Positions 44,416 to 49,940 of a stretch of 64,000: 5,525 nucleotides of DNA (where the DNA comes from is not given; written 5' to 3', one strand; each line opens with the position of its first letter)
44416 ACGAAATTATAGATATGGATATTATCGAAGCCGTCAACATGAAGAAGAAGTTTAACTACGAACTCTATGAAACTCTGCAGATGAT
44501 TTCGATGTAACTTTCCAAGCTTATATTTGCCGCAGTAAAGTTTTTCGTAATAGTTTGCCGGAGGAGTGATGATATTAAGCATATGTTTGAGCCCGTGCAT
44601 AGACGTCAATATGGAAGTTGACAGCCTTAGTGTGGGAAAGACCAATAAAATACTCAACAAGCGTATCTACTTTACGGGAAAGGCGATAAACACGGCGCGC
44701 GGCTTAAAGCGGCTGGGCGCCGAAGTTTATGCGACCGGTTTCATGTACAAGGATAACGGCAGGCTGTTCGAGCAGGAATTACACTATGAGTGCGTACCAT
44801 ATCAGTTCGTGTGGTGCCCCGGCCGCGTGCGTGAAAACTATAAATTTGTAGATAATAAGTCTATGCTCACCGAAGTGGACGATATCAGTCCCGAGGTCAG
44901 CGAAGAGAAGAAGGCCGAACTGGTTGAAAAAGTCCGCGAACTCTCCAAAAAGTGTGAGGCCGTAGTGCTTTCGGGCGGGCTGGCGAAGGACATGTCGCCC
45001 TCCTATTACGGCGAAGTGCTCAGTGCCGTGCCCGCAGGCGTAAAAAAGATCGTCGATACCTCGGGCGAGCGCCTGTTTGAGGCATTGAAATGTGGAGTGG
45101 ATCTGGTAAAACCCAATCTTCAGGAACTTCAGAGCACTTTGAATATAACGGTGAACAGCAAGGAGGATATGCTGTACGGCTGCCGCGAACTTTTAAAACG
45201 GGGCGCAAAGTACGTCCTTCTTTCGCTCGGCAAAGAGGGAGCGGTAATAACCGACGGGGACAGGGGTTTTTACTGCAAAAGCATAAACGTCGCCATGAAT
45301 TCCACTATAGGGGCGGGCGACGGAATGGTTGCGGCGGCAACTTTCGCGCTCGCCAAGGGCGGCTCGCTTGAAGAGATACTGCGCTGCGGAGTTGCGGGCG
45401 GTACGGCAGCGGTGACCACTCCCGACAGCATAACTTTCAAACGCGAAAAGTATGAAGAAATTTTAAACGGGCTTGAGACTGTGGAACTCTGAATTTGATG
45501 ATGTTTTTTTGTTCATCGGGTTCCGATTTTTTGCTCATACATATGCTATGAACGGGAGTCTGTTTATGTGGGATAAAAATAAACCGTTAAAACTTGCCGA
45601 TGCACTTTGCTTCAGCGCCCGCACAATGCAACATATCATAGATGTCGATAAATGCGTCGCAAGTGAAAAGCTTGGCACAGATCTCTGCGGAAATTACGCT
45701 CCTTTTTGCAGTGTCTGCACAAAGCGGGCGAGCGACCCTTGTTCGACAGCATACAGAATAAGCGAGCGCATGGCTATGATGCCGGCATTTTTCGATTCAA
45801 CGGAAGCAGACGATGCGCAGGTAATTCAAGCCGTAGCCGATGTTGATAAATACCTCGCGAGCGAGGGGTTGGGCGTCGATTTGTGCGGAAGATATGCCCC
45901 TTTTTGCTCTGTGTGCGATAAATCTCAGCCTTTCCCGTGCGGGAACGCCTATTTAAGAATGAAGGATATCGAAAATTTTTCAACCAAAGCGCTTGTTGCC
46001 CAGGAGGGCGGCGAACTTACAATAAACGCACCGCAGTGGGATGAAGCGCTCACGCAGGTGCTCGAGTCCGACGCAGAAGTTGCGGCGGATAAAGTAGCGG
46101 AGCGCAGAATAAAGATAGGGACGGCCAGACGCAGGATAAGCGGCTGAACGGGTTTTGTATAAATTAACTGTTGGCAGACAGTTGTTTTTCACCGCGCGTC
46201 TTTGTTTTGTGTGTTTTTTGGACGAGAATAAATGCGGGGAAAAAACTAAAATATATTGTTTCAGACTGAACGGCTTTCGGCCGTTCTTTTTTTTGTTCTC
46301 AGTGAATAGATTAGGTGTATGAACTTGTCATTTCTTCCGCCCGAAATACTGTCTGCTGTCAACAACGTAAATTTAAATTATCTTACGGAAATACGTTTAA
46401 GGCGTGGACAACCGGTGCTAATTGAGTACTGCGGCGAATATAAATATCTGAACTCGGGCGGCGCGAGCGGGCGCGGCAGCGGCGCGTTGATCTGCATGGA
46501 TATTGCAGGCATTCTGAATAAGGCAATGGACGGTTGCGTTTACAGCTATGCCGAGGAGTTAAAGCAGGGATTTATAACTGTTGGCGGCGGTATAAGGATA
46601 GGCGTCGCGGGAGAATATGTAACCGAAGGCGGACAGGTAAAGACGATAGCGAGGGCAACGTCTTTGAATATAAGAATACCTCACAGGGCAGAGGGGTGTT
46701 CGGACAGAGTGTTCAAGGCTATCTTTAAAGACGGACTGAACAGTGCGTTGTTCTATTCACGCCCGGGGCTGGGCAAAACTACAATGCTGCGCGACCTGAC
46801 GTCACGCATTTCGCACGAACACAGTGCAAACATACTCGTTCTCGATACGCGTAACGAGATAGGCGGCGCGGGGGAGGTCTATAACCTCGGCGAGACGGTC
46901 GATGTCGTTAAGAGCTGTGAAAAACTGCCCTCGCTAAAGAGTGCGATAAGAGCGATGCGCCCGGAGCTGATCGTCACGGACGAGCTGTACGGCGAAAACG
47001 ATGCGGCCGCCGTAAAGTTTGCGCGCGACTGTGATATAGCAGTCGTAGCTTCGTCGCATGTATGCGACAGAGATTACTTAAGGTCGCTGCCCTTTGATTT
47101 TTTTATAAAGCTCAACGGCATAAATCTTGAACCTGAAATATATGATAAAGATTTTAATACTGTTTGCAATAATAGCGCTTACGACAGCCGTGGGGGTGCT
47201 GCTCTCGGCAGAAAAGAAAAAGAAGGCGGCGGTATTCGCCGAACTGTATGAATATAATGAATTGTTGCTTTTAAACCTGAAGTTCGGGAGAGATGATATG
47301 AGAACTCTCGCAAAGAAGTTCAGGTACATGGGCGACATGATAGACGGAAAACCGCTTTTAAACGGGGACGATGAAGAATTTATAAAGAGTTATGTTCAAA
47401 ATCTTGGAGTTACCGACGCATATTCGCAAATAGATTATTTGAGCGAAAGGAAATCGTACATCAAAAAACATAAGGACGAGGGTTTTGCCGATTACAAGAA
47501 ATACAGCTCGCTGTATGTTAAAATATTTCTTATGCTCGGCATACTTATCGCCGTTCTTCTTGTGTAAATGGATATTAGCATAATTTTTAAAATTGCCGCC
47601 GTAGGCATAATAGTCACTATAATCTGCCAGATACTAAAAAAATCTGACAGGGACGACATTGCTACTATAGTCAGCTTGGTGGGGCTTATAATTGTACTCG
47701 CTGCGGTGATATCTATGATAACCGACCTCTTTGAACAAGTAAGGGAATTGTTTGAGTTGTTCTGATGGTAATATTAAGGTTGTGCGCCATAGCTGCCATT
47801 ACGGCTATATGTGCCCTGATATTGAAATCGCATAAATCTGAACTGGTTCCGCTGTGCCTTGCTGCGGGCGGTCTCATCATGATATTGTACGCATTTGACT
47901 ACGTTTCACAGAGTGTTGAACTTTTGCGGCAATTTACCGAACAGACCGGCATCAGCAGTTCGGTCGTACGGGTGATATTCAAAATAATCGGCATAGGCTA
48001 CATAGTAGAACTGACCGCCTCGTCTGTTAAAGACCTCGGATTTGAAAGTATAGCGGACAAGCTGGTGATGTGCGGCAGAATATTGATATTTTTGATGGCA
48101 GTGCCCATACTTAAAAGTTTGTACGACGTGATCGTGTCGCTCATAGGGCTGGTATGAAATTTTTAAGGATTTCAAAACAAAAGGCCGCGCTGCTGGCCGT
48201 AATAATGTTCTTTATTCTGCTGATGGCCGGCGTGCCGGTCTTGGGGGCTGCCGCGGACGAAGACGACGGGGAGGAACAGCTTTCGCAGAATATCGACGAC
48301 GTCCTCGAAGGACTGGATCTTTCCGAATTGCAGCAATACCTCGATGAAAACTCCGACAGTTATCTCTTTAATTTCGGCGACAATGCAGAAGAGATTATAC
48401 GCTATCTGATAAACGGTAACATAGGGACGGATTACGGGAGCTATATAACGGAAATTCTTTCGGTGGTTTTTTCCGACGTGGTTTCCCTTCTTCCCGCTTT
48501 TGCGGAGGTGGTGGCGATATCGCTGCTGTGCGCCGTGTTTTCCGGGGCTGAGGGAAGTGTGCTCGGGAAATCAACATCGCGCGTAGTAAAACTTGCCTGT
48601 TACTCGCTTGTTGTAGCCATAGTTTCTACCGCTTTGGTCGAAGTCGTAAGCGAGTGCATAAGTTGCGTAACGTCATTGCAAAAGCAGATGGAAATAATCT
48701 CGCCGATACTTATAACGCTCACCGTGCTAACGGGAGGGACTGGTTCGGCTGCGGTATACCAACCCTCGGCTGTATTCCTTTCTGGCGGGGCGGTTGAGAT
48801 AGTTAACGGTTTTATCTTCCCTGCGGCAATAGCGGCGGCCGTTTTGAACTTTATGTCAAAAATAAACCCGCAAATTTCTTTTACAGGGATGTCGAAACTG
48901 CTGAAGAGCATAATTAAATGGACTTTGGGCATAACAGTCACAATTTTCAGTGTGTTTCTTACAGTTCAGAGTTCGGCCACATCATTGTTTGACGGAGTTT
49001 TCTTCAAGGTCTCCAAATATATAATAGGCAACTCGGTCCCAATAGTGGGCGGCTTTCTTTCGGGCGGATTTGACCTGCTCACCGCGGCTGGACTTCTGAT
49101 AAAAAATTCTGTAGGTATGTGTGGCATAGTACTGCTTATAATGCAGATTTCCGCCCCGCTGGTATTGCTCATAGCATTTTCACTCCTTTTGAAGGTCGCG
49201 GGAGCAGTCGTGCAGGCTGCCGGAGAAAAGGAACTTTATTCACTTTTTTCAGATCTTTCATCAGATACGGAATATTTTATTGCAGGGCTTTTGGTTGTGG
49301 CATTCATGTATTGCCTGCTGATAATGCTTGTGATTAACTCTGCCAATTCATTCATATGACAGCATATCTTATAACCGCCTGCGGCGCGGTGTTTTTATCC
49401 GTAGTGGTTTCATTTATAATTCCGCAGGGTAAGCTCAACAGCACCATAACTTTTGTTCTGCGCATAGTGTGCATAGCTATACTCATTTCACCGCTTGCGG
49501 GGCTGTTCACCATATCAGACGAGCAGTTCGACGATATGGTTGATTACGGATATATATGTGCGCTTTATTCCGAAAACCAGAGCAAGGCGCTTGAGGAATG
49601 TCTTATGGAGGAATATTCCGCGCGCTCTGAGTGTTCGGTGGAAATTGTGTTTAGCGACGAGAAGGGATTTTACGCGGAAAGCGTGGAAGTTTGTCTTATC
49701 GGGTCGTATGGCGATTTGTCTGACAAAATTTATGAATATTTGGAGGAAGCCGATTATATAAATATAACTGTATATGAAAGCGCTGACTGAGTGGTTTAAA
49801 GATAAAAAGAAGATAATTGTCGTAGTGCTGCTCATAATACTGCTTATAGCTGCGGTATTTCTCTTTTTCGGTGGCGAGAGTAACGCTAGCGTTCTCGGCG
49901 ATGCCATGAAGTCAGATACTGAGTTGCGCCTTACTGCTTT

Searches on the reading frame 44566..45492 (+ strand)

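Call 47: search_protein_families(library=pfam, proteins=[window:44566-45492:+], max_evalue=0.001)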
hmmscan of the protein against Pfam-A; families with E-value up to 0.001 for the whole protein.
window:44566-45492:+ (308 aa): 2 families
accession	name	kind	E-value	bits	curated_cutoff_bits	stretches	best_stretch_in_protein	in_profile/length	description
PF00294.29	PfkB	-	2.9e-38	132.4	25.8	1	11-290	10-297/302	pfkB family carbohydrate kinase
PF08543.17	Phos_pyr_kin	-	3.9e-08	33.4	27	1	168-274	110-223/246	Phosphomethylpyrimidine kinase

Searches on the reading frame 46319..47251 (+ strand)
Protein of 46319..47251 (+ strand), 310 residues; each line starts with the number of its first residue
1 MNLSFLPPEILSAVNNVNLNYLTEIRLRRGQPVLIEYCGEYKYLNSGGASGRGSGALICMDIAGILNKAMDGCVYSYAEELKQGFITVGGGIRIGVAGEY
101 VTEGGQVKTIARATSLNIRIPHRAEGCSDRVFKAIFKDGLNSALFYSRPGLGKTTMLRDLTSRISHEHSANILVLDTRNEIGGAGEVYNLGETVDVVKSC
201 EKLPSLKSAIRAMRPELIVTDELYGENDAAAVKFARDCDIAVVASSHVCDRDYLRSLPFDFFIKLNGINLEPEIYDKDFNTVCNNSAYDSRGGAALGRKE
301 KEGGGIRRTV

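Call 47: search_protein_families(library=pfam, proteins=[window:46319-47251:+], max_evalue=0.001)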
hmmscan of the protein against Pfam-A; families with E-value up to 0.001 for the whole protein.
window:46319-47251:+ (310 aa): 1 family
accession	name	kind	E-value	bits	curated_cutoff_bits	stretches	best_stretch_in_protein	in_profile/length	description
PF19568.5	Spore_III_AA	-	3e-43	148.5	27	1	15-252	22-263/306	Sporulation stage III, protein AA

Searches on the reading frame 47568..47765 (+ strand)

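Call 47: search_protein_families(library=pfam, proteins=[window:47568-47765:+], max_evalue=0.001)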
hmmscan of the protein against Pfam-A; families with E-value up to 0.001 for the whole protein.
window:47568-47765:+ (65 aa): 1 family
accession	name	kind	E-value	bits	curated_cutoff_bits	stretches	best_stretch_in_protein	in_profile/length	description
PF06686.16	SpoIIIAC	-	1.3e-17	64.1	24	1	6-61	1-56/56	Stage III sporulation protein AC/AD protein family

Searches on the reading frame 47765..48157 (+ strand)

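Call 47: search_protein_families(library=pfam, proteins=[window:47765-48157:+], max_evalue=0.001)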
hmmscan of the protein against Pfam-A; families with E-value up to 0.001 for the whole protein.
window:47765-48157:+ (130 aa): 1 family
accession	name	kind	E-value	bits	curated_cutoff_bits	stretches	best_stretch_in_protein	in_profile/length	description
PF06686.16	SpoIIIAC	-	6.8e-19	68.2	24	2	71-126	1-56/56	Stage III sporulation protein AC/AD protein family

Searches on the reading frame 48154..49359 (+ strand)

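Call 47: search_protein_families(library=pfam, proteins=[window:48154-49359:+], max_evalue=0.001)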
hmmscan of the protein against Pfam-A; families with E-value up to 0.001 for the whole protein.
window:48154-49359:+ (401 aa): 1 family
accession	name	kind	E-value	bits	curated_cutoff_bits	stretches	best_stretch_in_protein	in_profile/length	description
PF09546.15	Spore_III_AE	-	2.4e-58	198.3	27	1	78-396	3-320/321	Stage III sporulation protein AE (spore_III_AE)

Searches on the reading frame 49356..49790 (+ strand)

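Call 47: search_protein_families(library=pfam, proteins=[window:49356-49790:+], max_evalue=0.001)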
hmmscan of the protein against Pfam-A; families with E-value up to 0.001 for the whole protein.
window:49356-49790:+ (144 aa): 1 family
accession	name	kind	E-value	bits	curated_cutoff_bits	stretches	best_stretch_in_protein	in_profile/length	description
PF09581.16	Spore_III_AF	-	2e-06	28.4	28.3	1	11-113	3-109/185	Stage III sporulation protein AF (Spore_III_AF)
